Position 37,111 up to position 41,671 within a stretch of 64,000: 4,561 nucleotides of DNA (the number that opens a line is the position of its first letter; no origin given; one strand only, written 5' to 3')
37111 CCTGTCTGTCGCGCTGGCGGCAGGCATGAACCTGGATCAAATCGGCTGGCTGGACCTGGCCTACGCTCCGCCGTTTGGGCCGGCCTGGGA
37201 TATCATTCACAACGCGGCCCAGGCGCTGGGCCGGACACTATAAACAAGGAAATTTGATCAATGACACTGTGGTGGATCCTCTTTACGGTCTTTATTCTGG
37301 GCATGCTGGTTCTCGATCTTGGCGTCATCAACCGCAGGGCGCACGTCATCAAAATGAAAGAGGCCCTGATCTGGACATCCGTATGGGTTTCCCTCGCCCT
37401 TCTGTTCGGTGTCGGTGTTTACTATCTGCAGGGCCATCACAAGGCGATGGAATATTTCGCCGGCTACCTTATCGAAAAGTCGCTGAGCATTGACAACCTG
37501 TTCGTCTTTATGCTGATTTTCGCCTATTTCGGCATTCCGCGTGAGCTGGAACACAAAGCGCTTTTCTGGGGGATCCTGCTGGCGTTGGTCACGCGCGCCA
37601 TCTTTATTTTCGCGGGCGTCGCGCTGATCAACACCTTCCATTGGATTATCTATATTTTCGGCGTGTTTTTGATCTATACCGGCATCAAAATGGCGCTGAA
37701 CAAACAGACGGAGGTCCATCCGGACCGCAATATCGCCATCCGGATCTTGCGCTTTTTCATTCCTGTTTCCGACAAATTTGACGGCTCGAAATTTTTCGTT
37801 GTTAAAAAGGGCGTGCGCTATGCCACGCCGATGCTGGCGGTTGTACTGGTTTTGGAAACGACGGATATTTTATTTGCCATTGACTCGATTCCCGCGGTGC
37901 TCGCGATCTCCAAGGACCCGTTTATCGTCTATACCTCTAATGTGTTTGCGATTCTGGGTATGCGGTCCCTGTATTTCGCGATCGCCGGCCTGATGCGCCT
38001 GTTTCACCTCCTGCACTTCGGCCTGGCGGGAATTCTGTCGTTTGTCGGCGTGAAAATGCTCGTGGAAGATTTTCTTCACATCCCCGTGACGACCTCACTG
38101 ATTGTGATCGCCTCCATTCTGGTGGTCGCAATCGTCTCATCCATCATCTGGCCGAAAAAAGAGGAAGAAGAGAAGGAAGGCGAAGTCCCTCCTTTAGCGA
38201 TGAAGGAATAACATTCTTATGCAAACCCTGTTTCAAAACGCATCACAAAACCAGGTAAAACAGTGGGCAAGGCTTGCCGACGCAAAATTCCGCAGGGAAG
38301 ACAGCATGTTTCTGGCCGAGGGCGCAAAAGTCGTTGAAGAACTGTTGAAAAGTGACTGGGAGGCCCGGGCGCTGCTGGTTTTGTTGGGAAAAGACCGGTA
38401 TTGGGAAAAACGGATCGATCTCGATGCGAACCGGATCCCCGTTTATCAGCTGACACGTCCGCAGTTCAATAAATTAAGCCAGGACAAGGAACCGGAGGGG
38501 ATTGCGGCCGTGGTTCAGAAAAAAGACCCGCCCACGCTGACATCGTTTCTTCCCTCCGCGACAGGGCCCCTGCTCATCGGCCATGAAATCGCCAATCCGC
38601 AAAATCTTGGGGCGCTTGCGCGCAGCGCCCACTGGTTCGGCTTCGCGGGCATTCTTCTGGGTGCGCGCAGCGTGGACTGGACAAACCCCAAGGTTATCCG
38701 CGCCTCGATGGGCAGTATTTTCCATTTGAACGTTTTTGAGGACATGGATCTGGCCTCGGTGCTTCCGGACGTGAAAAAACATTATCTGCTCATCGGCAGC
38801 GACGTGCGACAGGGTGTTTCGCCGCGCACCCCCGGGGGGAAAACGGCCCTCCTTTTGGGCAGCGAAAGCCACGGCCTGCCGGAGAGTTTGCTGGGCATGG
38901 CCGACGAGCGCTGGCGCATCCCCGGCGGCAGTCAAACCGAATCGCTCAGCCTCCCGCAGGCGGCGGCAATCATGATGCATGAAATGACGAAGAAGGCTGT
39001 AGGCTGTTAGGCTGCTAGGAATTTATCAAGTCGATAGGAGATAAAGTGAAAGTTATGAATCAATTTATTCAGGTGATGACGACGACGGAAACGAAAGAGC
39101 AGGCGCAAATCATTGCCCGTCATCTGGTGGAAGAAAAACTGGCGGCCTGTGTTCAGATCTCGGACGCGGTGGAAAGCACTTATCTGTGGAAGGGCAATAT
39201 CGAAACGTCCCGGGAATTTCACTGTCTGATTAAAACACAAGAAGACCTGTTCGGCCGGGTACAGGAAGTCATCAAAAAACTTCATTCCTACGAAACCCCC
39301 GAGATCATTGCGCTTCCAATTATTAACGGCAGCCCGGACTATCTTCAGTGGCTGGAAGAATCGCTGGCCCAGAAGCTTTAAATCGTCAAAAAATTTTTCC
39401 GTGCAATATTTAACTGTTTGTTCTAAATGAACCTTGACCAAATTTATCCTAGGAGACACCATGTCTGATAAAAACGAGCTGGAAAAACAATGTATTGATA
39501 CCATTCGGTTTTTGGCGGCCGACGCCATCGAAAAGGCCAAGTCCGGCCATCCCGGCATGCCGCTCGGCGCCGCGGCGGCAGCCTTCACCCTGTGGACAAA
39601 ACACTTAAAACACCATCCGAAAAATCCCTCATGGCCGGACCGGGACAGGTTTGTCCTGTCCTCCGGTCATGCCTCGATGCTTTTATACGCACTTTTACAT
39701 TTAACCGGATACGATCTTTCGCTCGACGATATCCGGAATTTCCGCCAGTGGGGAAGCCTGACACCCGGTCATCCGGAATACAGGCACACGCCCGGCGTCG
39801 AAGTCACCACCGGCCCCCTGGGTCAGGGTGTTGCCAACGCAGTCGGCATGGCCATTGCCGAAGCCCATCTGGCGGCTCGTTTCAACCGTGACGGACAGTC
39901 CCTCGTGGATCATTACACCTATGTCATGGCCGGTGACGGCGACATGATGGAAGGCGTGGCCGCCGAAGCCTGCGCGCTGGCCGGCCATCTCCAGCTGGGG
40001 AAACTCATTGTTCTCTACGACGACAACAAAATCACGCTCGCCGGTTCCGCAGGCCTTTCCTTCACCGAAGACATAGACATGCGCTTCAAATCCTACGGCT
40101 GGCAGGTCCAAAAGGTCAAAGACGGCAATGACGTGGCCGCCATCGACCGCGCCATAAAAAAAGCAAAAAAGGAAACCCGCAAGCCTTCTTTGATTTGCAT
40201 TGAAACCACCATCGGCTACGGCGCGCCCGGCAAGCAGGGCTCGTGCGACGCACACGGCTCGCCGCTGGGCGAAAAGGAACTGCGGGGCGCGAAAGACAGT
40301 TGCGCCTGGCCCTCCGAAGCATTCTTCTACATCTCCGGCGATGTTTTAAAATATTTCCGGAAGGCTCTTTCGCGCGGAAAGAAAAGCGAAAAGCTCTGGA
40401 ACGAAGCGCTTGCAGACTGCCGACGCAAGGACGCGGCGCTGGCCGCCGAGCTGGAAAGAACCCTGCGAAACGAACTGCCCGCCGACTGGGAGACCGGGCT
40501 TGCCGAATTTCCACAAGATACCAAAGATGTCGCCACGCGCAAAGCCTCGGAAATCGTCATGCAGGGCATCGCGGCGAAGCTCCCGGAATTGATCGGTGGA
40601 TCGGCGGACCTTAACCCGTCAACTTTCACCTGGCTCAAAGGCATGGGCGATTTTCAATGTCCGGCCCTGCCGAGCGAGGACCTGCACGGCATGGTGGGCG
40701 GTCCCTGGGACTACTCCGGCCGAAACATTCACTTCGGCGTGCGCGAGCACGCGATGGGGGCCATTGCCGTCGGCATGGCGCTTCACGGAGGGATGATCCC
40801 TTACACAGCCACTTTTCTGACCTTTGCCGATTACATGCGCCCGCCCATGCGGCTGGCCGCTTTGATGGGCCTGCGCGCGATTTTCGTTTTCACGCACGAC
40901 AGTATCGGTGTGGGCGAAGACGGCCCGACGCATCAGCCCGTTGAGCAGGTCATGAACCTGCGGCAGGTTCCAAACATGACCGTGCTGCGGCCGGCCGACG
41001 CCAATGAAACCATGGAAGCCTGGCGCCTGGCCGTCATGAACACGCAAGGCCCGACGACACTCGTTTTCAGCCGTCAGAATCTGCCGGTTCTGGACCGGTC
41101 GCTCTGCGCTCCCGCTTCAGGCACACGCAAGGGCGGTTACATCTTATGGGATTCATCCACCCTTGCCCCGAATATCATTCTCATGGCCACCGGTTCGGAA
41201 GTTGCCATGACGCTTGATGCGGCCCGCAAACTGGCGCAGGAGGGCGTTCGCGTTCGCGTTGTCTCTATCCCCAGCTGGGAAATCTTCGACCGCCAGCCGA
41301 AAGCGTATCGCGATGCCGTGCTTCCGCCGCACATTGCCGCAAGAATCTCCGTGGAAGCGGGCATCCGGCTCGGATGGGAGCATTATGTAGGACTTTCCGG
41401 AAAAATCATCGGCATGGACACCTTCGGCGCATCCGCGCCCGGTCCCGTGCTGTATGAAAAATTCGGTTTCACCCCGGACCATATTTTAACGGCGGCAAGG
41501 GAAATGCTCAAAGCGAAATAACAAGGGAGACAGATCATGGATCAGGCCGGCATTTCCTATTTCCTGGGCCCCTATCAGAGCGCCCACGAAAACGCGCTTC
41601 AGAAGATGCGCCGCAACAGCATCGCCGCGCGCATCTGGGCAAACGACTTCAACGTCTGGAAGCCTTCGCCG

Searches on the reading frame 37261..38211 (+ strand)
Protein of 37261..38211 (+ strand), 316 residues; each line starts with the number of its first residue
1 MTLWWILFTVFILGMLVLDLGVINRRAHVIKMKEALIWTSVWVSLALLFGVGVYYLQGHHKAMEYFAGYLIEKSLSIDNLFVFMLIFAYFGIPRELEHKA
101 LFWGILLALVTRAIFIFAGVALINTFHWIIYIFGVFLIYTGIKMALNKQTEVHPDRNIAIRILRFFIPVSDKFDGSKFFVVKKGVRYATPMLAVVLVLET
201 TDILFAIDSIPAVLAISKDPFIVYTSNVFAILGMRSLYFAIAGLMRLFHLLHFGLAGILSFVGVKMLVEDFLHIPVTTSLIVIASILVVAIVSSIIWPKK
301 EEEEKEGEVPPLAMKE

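Call 22: search_protein_families(library=pfam, proteins=[window:37261-38211:+], max_evalue=0.00001)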
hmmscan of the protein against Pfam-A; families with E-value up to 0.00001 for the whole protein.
window:37261-38211:+ (316 aa): 1 family
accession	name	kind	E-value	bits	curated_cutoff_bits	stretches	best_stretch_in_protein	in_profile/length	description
PF03741.22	TerC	-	8e-51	172.7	27.8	1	66-269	1-177/178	Integral membrane protein TerC family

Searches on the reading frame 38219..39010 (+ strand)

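Call 22: search_protein_families(library=pfam, proteins=[window:38219-39010:+], max_evalue=0.00001)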
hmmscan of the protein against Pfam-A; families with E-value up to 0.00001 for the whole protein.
window:38219-39010:+ (263 aa): 3 families
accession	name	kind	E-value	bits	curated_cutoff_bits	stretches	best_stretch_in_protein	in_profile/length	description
PF00588.24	SpoU_methylase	-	5.9e-27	94.9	29.7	1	120-254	5-142/142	SpoU rRNA Methylase family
PF22435.1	MRM3-like_sub_bind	-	2e-17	63.8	27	1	11-97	2-84/84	MRM3-like substrate binding domain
PF08032.17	SpoU_sub_bind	-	3.3e-09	37.4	22.8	1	32-104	1-75/76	RNA 2'-O ribose methyltransferase substrate binding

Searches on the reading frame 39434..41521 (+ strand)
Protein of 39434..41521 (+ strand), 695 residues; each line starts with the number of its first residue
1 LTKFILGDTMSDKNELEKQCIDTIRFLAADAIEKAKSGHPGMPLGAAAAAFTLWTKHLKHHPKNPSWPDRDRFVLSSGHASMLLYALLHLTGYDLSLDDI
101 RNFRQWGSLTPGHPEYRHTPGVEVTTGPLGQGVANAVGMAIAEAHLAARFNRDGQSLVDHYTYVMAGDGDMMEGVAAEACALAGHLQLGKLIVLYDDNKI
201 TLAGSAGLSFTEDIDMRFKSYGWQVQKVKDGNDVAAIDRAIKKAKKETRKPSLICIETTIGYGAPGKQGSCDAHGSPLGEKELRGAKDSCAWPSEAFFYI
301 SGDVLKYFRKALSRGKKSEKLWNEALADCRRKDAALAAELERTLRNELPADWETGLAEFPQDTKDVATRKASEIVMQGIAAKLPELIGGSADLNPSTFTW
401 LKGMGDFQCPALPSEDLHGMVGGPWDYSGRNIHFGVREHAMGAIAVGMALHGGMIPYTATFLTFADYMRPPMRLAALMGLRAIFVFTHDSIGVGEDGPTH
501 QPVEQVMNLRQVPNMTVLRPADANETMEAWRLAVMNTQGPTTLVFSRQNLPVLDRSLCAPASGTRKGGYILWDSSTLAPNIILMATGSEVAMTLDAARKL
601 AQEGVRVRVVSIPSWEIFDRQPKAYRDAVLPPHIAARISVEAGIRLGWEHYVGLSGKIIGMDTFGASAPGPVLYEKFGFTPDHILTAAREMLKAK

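Call 22: search_protein_families(library=pfam, proteins=[window:39434-41521:+], max_evalue=0.00001)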
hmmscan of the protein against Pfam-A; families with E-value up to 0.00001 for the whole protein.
window:39434-41521:+ (695 aa): 4 families
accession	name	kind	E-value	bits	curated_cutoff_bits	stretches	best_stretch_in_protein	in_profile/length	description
PF00456.26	Transketolase_N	-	2.7e-146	487.3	22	1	17-349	2-334/334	Transketolase, thiamine diphosphate binding domain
PF02779.29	Transket_pyr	-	2.2e-57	193.9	27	1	365-551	2-173/174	Transketolase, pyrimidine binding domain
PF22613.1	Transketolase_C_1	-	1.3e-41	141.8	27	1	567-680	1-113/113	Transketolase-like TK C-terminal domain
PF02780.25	Transketolase_C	-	1.7e-12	47.8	25.9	1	579-684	10-124/124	Transketolase, C-terminal domain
